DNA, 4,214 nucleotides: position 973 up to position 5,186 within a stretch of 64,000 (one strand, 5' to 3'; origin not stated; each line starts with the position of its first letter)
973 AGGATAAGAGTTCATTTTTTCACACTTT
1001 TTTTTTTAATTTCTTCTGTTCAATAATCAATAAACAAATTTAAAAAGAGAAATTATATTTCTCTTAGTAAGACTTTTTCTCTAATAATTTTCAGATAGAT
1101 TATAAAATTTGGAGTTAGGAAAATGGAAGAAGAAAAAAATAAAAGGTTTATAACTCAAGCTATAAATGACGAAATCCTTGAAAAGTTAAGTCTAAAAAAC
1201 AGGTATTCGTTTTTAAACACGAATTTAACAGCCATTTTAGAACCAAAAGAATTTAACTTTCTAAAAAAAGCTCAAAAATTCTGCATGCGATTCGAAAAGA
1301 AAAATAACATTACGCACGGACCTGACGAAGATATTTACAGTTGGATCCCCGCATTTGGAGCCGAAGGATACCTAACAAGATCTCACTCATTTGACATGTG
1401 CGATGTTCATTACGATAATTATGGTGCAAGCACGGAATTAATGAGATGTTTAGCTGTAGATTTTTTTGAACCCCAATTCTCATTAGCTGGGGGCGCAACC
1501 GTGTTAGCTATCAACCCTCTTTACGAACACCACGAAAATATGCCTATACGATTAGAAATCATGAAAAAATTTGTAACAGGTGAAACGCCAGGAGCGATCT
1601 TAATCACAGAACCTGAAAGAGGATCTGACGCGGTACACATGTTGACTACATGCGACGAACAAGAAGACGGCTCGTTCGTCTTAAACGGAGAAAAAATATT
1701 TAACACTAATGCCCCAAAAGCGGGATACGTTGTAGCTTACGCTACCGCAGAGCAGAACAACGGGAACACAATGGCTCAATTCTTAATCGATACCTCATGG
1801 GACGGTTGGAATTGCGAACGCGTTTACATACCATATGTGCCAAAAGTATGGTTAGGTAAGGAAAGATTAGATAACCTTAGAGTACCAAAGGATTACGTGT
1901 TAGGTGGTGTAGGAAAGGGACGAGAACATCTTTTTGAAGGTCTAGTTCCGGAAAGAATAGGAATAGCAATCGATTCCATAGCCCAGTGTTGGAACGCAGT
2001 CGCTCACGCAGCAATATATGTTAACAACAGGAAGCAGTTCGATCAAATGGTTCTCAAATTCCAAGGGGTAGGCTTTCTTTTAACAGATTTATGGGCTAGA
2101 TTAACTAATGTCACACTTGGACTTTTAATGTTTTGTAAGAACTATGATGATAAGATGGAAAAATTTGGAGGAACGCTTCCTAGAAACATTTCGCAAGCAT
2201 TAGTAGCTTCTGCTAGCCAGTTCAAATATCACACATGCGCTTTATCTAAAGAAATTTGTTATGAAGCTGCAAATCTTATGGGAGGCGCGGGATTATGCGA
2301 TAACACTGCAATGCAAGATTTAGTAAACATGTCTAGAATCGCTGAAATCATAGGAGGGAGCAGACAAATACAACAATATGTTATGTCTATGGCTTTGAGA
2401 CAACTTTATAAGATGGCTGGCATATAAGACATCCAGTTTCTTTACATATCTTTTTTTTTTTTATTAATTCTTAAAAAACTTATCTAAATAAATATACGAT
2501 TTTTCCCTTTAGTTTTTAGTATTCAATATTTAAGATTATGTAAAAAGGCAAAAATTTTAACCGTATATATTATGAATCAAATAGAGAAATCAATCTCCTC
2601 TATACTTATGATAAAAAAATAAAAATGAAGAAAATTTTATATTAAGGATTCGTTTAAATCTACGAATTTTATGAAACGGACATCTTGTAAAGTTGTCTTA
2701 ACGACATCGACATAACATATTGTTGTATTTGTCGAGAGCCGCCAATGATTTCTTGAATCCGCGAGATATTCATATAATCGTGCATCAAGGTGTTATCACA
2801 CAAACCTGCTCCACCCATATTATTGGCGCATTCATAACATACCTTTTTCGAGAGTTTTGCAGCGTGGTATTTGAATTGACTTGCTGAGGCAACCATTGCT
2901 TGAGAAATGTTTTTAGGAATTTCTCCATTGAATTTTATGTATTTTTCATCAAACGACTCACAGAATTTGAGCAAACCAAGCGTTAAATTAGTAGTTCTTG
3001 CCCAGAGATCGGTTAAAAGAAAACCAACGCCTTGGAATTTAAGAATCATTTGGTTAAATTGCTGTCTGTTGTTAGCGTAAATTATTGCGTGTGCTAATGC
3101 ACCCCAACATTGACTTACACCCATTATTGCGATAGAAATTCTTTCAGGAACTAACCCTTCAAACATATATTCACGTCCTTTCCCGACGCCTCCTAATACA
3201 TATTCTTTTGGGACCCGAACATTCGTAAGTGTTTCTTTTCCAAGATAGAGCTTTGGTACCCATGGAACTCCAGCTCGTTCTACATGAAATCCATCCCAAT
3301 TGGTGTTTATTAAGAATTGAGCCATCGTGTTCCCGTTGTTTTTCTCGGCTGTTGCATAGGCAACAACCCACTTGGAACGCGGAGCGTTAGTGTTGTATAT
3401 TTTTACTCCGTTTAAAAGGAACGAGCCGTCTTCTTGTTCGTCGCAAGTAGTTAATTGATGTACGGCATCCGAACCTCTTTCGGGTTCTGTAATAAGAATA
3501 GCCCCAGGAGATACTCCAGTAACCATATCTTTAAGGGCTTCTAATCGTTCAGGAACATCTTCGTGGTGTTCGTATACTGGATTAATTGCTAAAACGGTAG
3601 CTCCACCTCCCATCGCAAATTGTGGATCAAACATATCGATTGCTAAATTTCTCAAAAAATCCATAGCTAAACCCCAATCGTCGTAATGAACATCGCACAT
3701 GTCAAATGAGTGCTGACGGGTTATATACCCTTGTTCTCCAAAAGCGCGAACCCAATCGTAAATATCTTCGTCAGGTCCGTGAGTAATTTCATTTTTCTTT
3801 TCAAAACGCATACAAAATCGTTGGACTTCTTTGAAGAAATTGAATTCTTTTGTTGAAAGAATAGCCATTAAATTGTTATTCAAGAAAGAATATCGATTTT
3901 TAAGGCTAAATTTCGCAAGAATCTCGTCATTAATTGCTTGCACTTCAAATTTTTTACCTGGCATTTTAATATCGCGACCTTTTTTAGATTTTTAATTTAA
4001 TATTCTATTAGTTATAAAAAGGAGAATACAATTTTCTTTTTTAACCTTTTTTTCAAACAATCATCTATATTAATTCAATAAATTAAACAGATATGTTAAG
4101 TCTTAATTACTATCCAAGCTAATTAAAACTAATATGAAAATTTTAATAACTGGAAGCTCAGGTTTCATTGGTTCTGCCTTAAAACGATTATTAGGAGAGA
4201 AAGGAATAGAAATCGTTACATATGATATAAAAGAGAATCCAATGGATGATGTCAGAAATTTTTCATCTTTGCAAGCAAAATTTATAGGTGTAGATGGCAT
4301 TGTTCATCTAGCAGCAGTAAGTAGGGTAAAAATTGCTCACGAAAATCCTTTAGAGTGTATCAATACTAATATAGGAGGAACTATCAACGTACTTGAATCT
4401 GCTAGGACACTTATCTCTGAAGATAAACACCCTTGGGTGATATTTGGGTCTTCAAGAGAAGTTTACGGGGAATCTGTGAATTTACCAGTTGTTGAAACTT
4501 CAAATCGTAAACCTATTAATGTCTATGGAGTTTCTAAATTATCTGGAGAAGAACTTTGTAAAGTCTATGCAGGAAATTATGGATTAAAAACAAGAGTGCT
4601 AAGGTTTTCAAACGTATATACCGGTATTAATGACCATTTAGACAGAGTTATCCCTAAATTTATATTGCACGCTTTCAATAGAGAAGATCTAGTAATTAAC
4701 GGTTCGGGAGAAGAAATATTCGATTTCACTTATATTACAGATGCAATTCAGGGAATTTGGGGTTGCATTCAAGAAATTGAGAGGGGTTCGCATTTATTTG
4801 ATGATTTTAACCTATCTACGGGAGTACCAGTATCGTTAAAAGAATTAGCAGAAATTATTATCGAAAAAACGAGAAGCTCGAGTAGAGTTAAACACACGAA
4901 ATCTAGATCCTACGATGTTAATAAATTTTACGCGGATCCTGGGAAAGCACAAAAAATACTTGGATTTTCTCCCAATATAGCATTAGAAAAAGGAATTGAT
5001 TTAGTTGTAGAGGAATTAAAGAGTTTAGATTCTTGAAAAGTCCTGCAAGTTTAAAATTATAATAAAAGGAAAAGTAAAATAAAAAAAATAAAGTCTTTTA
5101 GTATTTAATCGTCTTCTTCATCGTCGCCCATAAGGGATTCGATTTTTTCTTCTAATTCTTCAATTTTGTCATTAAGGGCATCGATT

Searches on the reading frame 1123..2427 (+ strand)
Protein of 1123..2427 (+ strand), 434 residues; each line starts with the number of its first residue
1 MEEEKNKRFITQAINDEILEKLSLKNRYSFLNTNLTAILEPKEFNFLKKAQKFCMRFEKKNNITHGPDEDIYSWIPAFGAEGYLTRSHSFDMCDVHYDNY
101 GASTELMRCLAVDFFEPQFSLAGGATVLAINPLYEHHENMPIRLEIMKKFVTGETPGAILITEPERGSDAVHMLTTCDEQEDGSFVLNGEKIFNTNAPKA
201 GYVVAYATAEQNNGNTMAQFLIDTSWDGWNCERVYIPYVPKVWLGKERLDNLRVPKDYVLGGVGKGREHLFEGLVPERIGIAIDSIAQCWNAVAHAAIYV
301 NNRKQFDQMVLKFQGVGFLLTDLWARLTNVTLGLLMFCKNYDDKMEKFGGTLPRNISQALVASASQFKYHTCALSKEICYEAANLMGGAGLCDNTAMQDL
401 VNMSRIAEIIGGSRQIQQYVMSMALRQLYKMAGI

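Call 44: search_protein_families(library=pfam, proteins=[window:1123-2427:+], max_evalue=0.00001)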
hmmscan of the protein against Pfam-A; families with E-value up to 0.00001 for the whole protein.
window:1123-2427:+ (434 aa): 2 families
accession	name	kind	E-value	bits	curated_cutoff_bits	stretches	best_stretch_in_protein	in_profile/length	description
PF00441.29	Acyl-CoA_dh_1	-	7.4e-17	62.3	22.4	1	264-421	1-145/150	Acyl-CoA dehydrogenase, C-terminal domain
PF02770.24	Acyl-CoA_dh_M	-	1.3e-13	51.3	33.3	1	158-233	1-77/97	Acyl-CoA dehydrogenase, middle domain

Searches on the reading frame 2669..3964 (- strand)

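Call 44: search_protein_families(library=pfam, proteins=[window:2669-3964:-], max_evalue=0.00001)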
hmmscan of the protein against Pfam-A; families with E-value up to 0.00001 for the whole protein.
window:2669-3964:- (431 aa): 2 families
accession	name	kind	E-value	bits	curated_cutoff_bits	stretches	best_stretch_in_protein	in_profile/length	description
PF00441.29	Acyl-CoA_dh_1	-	1.1e-18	68.2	22.4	1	261-418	1-145/150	Acyl-CoA dehydrogenase, C-terminal domain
PF02770.24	Acyl-CoA_dh_M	-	1.4e-12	48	33.3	1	155-230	1-77/97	Acyl-CoA dehydrogenase, middle domain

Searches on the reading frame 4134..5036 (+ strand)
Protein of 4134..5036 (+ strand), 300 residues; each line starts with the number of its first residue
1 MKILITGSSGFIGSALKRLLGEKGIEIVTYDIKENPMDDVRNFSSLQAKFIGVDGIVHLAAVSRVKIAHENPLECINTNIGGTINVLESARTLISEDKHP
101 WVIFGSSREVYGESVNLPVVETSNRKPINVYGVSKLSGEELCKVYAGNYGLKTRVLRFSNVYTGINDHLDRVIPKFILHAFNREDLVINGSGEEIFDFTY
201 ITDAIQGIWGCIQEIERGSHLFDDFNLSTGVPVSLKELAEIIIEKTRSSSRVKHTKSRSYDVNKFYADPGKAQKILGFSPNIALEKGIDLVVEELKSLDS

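Call 44: search_protein_families(library=pfam, proteins=[window:4134-5036:+], max_evalue=0.00001)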
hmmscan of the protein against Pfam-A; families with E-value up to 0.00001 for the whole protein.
window:4134-5036:+ (300 aa): 6 families
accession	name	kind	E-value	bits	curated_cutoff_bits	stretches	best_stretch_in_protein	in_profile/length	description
PF16363.11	GDP_Man_Dehyd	-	2.2e-42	146.2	27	1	4-289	1-330/332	GDP-mannose 4,6 dehydratase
PF01370.27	Epimerase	-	3.8e-42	144.8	20.9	1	3-220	1-233/240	NAD dependent epimerase/dehydratase family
PF04321.23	RmlD_sub_bind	-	4.4e-18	65.8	27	1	1-260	1-246/287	RmlD substrate binding domain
PF02719.21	Polysacc_synt_2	-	3.1e-15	56.6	20.2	1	38-92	61-117/293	Polysaccharide biosynthesis protein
PF01073.25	3Beta_HSD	-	2.5e-11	43.6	22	1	4-201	1-218/280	3-beta hydroxysteroid dehydrogenase/isomerase family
PF07993.18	NAD_binding_4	-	1.1e-06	28.4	20.1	0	52-163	88-209/258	Male sterility protein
